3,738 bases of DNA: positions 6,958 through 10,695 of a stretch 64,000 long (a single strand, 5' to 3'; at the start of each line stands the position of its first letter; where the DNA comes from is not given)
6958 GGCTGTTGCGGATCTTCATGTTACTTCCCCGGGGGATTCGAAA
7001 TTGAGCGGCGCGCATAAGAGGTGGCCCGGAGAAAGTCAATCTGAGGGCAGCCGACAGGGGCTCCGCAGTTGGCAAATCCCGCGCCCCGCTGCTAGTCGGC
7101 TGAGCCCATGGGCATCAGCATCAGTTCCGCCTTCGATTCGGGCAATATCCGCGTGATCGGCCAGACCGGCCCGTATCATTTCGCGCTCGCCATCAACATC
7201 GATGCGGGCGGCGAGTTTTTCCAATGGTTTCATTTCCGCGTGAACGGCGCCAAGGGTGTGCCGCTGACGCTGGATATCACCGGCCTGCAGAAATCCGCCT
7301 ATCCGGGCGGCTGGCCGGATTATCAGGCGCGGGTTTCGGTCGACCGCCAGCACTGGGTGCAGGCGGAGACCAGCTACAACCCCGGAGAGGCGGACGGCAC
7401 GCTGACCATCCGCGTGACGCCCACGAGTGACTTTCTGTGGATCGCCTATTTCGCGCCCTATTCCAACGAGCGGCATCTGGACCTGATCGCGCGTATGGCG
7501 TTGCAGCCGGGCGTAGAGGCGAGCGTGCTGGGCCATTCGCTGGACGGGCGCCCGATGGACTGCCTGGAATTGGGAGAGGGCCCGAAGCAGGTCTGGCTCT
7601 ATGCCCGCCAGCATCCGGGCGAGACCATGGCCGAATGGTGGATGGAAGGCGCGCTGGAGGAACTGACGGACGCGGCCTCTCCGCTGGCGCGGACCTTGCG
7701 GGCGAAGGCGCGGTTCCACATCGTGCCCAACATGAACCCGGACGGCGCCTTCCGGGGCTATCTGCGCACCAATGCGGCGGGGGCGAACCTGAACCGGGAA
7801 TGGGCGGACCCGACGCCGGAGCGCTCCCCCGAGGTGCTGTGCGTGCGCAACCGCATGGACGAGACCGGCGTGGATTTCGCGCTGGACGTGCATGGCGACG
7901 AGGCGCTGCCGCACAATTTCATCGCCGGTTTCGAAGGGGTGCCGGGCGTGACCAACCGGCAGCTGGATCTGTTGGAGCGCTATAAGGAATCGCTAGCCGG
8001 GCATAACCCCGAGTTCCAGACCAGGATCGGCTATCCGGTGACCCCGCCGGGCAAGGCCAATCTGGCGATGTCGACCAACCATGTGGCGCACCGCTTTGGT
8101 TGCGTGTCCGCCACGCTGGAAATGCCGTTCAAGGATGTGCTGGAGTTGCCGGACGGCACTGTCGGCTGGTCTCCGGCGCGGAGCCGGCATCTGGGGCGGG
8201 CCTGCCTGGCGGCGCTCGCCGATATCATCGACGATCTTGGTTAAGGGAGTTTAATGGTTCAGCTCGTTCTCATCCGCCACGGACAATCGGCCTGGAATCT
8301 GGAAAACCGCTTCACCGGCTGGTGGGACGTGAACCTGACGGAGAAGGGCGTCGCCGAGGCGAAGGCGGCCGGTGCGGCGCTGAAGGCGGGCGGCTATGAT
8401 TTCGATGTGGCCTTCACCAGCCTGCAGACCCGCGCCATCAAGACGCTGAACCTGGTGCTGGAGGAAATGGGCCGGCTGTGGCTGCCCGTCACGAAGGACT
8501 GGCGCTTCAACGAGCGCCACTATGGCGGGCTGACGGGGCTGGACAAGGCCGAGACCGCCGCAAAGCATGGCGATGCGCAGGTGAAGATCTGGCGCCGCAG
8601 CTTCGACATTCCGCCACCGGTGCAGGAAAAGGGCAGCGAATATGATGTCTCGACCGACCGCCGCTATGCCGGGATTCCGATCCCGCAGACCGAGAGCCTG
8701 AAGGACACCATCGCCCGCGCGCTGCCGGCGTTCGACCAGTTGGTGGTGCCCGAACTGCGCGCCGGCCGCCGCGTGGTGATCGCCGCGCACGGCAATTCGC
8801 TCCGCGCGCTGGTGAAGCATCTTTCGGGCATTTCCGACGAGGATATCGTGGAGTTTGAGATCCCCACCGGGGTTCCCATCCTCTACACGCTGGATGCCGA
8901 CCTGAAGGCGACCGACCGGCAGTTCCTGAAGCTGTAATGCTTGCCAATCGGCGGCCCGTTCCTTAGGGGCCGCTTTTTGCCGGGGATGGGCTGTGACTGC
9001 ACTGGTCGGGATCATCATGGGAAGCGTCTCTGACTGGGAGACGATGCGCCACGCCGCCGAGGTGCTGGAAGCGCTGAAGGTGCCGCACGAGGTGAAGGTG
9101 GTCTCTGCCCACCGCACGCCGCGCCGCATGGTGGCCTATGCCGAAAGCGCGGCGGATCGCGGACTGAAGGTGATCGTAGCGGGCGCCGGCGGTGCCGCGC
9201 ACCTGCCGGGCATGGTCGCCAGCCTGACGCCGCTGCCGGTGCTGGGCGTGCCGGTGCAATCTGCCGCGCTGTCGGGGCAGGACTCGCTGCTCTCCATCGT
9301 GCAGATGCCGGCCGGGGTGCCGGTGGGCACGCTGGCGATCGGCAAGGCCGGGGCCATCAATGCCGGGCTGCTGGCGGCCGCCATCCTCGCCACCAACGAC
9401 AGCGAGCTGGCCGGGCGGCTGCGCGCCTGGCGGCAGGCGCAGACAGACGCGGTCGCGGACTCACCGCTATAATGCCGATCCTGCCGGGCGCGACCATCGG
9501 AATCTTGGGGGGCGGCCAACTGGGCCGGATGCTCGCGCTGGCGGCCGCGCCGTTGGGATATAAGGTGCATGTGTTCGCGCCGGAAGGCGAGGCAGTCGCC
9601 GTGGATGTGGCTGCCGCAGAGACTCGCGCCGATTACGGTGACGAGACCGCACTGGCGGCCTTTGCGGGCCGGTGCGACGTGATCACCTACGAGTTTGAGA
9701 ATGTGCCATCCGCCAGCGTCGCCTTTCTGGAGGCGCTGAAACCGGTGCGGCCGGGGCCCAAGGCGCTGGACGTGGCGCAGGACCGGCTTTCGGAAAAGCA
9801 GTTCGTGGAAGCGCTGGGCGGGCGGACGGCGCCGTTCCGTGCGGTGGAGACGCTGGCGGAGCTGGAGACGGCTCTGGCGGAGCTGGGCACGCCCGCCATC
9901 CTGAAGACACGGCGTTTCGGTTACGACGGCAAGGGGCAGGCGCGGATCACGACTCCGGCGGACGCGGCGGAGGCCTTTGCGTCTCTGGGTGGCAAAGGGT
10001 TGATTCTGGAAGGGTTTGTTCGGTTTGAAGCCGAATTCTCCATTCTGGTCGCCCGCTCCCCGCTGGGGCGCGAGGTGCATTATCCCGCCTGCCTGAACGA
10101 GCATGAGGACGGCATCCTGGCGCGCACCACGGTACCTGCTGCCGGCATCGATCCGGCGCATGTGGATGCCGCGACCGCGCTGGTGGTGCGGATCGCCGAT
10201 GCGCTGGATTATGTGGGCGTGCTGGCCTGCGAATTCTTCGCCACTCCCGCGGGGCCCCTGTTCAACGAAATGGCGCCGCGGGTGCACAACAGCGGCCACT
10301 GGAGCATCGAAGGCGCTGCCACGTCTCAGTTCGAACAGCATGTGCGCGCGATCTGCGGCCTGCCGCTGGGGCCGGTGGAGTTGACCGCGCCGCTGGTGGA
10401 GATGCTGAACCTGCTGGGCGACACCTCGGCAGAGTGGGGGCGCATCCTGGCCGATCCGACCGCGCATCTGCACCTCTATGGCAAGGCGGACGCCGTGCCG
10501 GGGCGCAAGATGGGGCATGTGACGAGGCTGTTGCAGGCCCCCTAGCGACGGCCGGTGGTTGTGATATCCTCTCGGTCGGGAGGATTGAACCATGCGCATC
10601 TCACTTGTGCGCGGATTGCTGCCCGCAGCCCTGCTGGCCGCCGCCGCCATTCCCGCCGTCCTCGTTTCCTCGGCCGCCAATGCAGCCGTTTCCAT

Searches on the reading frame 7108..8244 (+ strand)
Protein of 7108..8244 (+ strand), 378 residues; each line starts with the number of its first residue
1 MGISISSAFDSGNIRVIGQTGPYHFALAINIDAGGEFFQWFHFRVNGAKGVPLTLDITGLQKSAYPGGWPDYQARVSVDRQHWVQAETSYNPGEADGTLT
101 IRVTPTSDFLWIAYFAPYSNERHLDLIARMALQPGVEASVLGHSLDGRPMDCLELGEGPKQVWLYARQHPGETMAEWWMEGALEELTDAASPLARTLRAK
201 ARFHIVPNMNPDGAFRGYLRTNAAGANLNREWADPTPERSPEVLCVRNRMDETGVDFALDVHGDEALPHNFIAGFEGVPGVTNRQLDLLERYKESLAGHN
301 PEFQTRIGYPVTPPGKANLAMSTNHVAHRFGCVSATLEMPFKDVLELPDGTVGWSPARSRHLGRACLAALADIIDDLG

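Call 45: search_protein_families(library=pfam, proteins=[window:7108-8244:+])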
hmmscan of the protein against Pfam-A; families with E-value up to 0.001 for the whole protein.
window:7108-8244:+ (378 aa): 2 families
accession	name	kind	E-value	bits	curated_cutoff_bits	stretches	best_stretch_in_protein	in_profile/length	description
PF18027.6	Pepdidase_M14_N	-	1.1e-32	112.8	23.2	1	5-115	1-107/107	Cytosolic carboxypeptidase N-terminal domain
PF00246.29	Peptidase_M14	-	2.3e-13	50.8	21.6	1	136-235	16-136/286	Zinc carboxypeptidase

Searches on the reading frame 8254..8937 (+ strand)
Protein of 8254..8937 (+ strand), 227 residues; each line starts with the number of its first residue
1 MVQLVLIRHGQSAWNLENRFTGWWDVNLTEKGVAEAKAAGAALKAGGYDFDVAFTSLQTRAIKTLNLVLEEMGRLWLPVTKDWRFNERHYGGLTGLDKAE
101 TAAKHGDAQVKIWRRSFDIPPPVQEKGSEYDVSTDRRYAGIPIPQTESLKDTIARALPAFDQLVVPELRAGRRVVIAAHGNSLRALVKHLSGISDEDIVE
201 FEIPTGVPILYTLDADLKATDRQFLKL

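Call 45: search_protein_families(library=pfam, proteins=[window:8254-8937:+])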
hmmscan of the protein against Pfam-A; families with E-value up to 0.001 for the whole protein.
window:8254-8937:+ (227 aa): 1 family
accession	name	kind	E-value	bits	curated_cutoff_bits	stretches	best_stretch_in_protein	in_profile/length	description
PF00300.27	His_Phos_1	-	2.4e-37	129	21.7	2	4-128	1-120/194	Histidine phosphatase superfamily (branch 1)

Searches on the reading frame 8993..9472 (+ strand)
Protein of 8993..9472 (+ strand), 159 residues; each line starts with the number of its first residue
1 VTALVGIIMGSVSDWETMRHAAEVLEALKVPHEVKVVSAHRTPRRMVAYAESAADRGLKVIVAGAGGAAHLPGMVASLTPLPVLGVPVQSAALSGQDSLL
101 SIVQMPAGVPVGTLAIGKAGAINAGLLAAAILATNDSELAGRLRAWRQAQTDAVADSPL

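Call 45: search_protein_families(library=pfam, proteins=[window:8993-9472:+])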
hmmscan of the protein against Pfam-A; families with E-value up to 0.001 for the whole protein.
window:8993-9472:+ (159 aa): 1 family
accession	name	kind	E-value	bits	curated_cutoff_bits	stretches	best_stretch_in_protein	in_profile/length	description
PF00731.26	AIRC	-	2.1e-63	212.7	30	1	5-151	2-146/148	AIR carboxylase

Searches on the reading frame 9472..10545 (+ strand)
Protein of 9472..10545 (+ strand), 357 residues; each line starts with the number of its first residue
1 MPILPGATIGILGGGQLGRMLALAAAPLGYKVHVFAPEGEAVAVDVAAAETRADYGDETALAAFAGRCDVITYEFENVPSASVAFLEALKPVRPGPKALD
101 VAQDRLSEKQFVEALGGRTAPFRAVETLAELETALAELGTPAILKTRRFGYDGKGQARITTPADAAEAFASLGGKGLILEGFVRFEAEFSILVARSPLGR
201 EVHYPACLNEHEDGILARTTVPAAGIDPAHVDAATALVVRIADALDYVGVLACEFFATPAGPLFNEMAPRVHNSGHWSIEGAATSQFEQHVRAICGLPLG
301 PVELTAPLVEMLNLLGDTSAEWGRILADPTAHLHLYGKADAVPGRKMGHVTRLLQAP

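Call 45: search_protein_families(library=pfam, proteins=[window:9472-10545:+])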
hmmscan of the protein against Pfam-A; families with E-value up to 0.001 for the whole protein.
window:9472-10545:+ (357 aa): 4 families
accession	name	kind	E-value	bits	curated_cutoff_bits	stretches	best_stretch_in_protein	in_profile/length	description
PF02222.28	ATP-grasp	-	1.8e-49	168.2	27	1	111-287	2-179/179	ATP-grasp domain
PF22660.2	RS_preATP-grasp-like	-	5.4e-32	110.5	27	1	7-103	2-98/98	Ribonucleotide synthetase preATP-grasp domain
PF17769.7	PurK_C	-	1.7e-15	56.9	22.6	1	311-353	3-46/56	Phosphoribosylaminoimidazole carboxylase C-terminal domain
PF02826.25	2-Hacid_dh_C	-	0.00028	20.7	25.1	1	5-73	35-97/178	D-isomer specific 2-hydroxyacid dehydrogenase, NAD binding domain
